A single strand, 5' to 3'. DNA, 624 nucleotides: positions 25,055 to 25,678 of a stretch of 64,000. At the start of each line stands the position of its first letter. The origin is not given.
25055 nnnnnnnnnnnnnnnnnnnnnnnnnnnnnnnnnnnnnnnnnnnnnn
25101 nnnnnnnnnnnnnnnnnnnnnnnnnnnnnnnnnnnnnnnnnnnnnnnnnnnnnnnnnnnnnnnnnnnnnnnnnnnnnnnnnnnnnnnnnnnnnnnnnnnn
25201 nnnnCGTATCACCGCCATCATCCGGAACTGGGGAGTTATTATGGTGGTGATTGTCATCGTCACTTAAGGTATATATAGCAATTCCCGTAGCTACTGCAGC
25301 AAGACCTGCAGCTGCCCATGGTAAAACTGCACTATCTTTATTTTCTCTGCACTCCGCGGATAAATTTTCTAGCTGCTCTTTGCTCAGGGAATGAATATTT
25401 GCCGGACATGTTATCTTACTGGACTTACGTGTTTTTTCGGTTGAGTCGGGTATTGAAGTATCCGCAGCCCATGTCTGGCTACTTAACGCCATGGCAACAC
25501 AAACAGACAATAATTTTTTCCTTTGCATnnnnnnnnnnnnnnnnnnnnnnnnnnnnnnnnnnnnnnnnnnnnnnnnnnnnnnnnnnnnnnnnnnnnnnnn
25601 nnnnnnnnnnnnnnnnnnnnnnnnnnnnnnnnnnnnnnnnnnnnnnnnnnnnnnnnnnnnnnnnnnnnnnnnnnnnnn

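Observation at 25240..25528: YdbA N-terminus has a second hydrophobic helix after the signal peptide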

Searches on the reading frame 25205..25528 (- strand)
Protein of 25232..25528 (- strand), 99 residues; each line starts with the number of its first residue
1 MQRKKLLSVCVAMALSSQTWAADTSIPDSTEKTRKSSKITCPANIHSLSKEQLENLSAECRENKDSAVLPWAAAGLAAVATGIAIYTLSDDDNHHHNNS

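Call 11: find_homologous_proteins(query=window:25232-25528:-, max_evalue=0.01)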
Query seq(99 aa) (99 aa): 12 proteins with E <= 0.01 among 27 candidates.
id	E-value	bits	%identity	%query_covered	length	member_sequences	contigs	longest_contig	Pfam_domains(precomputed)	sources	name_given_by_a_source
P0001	3.5e-57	208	99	100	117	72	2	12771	-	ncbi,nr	ncbi:TPA: surface-exposed virulence protein BigA, partial [Escherichia coli]|nr:surface-exposed viru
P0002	4.8e-57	208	100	100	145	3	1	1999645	-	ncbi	ncbi:EntS/YbdA MFS transporter, partial [Escherichia coli TA054]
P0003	6.4e-57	207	100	100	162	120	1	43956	-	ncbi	ncbi:TPA: surface-exposed virulence protein BigA, partial [Escherichia coli]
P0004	6.4e-41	156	76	100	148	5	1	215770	-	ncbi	ncbi:TPA: surface-exposed virulence protein BigA, partial [Escherichia coli]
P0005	2.3e-40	154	74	89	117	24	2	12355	-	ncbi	ncbi:TPA: surface-exposed virulence protein BigA, partial [Escherichia coli]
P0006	6.2e-40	153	74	89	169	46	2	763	-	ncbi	ncbi:TPA: surface-exposed virulence protein BigA, partial [Escherichia coli]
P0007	2.1e-37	145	70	100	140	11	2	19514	-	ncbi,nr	ncbi:surface-exposed virulence protein BigA, partial [Escherichia coli]|nr:surface-exposed virulence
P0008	3.2e-37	144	70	100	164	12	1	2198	-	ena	-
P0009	4.9e-36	141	65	100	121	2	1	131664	-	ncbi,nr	ncbi:TPA: surface-exposed virulence protein BigA, partial [Escherichia coli]|nr:surface-exposed viru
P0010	6.4e-36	140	71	100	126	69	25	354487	-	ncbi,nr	ncbi:surface-exposed virulence protein BigA, partial [Escherichia coli O15:H18]|nr:surface-exposed v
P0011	1.3e-35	139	72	95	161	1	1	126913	-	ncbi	-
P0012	1.0e-33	133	63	89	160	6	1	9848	PF15240.12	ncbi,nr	ncbi:surface-exposed virulence protein BigA, partial [Escherichia albertii]|nr:surface-exposed virul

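Call 23: search_protein_representatives(alignment_id=A1)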
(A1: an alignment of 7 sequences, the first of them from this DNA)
Query: 7 sequences, 106 profile positions. Proteins with E-value up to 0.001 (for the whole library): 59; up to 1e-10: 28; up to 1e-30: 5. The best 59 are listed.
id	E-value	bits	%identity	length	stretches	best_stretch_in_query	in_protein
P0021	3.7e-57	207.6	-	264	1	1-106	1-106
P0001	1.4e-56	205.8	-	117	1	1-106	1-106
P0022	3.8e-51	188.3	-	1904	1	1-106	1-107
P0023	5.0e-51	187.9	-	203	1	1-96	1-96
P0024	3.9e-50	185.0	-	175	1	1-106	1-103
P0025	2.2e-27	111.9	-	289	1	1-102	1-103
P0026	4.1e-27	111.0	-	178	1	1-102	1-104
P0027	7.1e-27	110.2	-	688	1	1-102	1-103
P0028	1.1e-26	109.6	-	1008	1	1-102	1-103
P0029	7.0e-26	107.0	-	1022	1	1-102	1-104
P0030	1.7e-25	105.8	-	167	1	1-96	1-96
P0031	2.3e-23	98.9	-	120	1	1-91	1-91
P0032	2.7e-22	95.5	-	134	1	1-102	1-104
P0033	7.5e-22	94.1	-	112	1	1-87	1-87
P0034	2.1e-19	86.2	-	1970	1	1-102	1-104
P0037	2.0e-14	70.2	-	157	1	3-102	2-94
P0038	7.8e-13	65.1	-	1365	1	1-106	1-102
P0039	1.9e-12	63.9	-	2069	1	28-102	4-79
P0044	5.4e-11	59.2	-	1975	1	1-101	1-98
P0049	2.8e-10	56.9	-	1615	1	13-106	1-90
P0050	3.2e-10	56.7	-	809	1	3-105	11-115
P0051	6.9e-10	55.6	-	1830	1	1-106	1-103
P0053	1.7e-09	54.3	-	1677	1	1-106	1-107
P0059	5.6e-09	52.7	-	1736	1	1-106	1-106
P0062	2.8e-08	50.4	-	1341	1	3-99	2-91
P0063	3.2e-08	50.3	-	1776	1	1-96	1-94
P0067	1.3e-07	48.3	-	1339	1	3-88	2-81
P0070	4.3e-07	46.6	-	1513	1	1-105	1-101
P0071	8.4e-07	45.7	-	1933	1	1-104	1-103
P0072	9.9e-07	45.5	-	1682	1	3-99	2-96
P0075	8.6e-06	42.4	-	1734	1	3-101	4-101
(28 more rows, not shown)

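Call 37: find_encoding_contigs(protein=P0075, flank=6000, max_places=3)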
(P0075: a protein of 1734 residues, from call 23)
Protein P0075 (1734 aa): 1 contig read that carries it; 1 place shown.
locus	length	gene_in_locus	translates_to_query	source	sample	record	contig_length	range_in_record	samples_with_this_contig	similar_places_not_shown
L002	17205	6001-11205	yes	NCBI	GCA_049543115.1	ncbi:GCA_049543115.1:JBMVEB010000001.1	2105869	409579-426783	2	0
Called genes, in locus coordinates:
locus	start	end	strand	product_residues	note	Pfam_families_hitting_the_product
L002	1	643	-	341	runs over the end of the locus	PF00296:Bac_luciferase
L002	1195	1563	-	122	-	PF00486:Trans_reg_C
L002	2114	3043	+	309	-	PF00126:HTH_1, PF03466:LysR_substrate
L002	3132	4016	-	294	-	PF00126:HTH_1, PF03466:LysR_substrate (weak)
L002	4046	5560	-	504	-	PF01435:Peptidase_M48, PF14559:TPR_19 (weak)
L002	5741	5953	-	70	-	-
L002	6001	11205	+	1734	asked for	PF25784:BigA_N, PF27417:BigA_3rd, PF25783:BigA_beta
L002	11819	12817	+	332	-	PF00419:Fimbrial (faint)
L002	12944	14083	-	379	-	PF00419:Fimbrial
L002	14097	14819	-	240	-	PF00345:PapD_N, PF02753:PapD_C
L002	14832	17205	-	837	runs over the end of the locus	PF13954:PapC_N, PF00577:Usher, PF13953:PapC_C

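Call 38: find_encoding_contigs(protein=P0038, flank=6000, max_places=3)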
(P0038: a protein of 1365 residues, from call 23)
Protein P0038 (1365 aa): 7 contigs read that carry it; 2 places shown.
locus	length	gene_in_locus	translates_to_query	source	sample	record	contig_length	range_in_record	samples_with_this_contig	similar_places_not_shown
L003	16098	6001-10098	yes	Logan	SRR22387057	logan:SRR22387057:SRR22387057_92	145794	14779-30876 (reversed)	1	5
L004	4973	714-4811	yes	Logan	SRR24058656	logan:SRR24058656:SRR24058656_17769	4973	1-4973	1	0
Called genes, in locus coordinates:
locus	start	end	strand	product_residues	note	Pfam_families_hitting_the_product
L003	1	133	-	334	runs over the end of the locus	PF03747:ADP_ribosyl_GH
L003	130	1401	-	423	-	PF03825:Nuc_H_symport, PF07690:MFS_1, PF12832:MFS_1_like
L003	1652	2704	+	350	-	PF01791:DeoC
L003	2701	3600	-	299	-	PF00781:DAGK_cat, PF19279:YegS_C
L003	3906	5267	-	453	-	PF01136:Peptidase_U32, PF16325:Peptidase_U32_C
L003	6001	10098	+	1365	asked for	PF25784:BigA_N, PF27417:BigA_3rd, PF25783:BigA_beta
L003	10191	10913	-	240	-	PF00072:Response_reg, PF00486:Trans_reg_C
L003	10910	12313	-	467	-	PF00672:HAMP, PF00512:HisKA, PF02518:HATPase_c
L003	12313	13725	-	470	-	PF00083:Sugar_tr (weak), PF05977:MFS_3, PF07690:MFS_1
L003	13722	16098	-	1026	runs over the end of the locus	PF00873:ACR_tran, PF03176:MMPL (weak), PF02355:SecD_SecF_C (faint)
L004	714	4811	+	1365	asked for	PF25784:BigA_N, PF27417:BigA_3rd, PF25783:BigA_beta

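Call 47: list_cluster_members(proteins=[P0034, P0038, P0039, P0044, P0049, P0051, P0053, P0059, P0063, P0075])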
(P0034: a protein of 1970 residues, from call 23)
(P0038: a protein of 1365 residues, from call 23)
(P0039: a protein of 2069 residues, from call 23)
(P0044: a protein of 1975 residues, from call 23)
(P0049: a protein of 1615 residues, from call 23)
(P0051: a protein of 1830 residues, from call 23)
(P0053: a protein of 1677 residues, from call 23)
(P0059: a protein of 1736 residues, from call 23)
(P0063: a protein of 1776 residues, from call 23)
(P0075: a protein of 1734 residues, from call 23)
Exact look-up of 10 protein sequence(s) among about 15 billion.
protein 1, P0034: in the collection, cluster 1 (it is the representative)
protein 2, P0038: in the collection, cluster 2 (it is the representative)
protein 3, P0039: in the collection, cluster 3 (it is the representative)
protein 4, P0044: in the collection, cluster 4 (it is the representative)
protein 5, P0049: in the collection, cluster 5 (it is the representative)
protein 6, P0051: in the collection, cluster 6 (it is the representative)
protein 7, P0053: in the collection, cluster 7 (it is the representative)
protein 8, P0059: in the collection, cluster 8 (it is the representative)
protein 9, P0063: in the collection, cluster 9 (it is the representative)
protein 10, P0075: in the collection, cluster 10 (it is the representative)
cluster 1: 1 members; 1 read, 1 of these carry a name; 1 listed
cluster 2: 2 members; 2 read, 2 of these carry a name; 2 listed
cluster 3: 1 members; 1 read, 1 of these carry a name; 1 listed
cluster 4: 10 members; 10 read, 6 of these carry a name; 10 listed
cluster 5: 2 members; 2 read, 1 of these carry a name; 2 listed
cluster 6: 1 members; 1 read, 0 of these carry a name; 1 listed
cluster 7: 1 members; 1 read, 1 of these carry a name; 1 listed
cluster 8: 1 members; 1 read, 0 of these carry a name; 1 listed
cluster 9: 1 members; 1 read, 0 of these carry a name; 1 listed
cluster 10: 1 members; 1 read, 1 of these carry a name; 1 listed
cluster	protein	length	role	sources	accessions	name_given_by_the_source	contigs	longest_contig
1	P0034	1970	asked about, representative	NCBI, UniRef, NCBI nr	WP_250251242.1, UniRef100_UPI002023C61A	autotransporter adhesin BigA [Escherichia coli] | BigA/YdbA N-terminal beta-barrel domain-containing protein n=1 Tax=Escherichia coli ...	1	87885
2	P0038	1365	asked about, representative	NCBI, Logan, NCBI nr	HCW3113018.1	TPA: hypothetical protein OXC75_000798 [Citrobacter amalonaticus] | hypothetical protein [Citrobacter amalonaticus]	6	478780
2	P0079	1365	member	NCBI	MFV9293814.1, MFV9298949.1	hypothetical protein ABQ430_00695 [Citrobacter amalonaticus]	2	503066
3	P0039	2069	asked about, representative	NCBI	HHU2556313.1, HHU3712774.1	TPA: autotransporter domain-containing protein, partial [Escherichia coli]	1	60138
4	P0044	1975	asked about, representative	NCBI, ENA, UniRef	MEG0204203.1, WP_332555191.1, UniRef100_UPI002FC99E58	MAG: autotransporter domain-containing protein [Citrobacter sp.] | BigA/YdbA N-terminal beta-barrel domain-containing protein n=1 Tax=Citrobacter sp. ...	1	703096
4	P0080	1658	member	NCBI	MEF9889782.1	MAG: hypothetical protein RR781_12485, partial [Citrobacter sp.]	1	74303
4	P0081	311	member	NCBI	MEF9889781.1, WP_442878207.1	BigA/YdbA N-terminal beta-barrel domain-containing protein, partial [Citrobacter sp.]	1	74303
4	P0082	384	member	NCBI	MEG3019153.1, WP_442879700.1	BigA/YdbA N-terminal beta-barrel domain-containing protein, partial [Citrobacter sp.]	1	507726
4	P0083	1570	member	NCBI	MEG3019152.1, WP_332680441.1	hypothetical protein, partial [Citrobacter sp.]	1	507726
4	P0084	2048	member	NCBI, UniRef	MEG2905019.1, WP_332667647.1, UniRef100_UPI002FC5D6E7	MAG: hypothetical protein RR896_11090 [Citrobacter sp.] | BigA/YdbA N-terminal beta-barrel domain-containing protein n=4 Tax=Citrobacter sp. ...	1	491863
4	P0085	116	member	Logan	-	-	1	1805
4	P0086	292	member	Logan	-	-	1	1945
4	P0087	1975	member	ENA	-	-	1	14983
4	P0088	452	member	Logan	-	-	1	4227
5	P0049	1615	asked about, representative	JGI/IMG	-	putative surface-exposed virulence protein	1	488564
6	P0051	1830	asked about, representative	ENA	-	-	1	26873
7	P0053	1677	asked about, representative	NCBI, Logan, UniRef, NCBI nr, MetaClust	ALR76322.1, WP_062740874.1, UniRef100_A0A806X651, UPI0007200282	hypothetical protein [[Enterobacter] lignolyticus] | Autotransporter domain-containing protein n=1 Tax=[Enterobacter] lignolyticus ... | status=active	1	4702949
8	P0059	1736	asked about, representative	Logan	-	-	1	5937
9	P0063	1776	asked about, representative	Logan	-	-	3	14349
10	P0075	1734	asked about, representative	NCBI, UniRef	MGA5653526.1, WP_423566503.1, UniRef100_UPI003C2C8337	hypothetical protein [Rahnella contaminans] | BigA/YdbA N-terminal beta-barrel domain-containing protein n=1 Tax=Rahnella contaminans ...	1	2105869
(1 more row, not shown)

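Call 55: predict_structure(alignment_id=A3)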
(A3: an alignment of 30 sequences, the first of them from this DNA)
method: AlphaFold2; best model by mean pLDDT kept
length: 87 residues; sequences in the alignment: 30
mean_pLDDT: 51.0   pTM: 0.16
mean pLDDT of the five models: 51.0, 51.0, 49.3, 48.7, 45.8
residues with pLDDT >= 90: 0; 70-90: 0; 50-70: 54; < 50: 33
segments of 3 or more residues with pLDDT < 50: 1-4, 7-14, 44-55, 84-87
pLDDT, mean of each block of 10 residues (from residue 1): 45 47 54 55 47 50 55 56 49
secondary structure, 60 per line:
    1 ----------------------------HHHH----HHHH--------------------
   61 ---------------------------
elements in order: H29-32 H37-40

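Call 60: search_solved_structures(query=A3, max_evalue=10, show_alignments=0)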
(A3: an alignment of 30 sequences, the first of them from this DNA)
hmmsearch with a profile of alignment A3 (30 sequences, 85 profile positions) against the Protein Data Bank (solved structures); distinct sequences matched with E-value up to 10: 7.
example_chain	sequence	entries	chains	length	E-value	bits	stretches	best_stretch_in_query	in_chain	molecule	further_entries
9div_A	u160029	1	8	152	0.067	16.3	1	33-77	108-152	De novo designed ChuA binding protein C8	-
9zem_A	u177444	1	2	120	0.23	14.6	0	21-58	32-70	HeliScrew4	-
1kn7_A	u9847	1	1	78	0.48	13.6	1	48-77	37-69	VOLTAGE-GATED POTASSIUM CHANNEL PROTEIN KV1.4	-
9g8o_B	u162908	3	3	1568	0.58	13.3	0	38-67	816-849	Superkiller complex protein 3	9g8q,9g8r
7o85_B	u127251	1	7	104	0.8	12.9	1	38-66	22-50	Fab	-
2fm8_A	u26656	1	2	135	1.1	12.5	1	34-57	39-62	Surface presentation of antigens protein spaK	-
6eg1_A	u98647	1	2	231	3.8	10.7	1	56-78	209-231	Defective proboscis extension response 2, isoform F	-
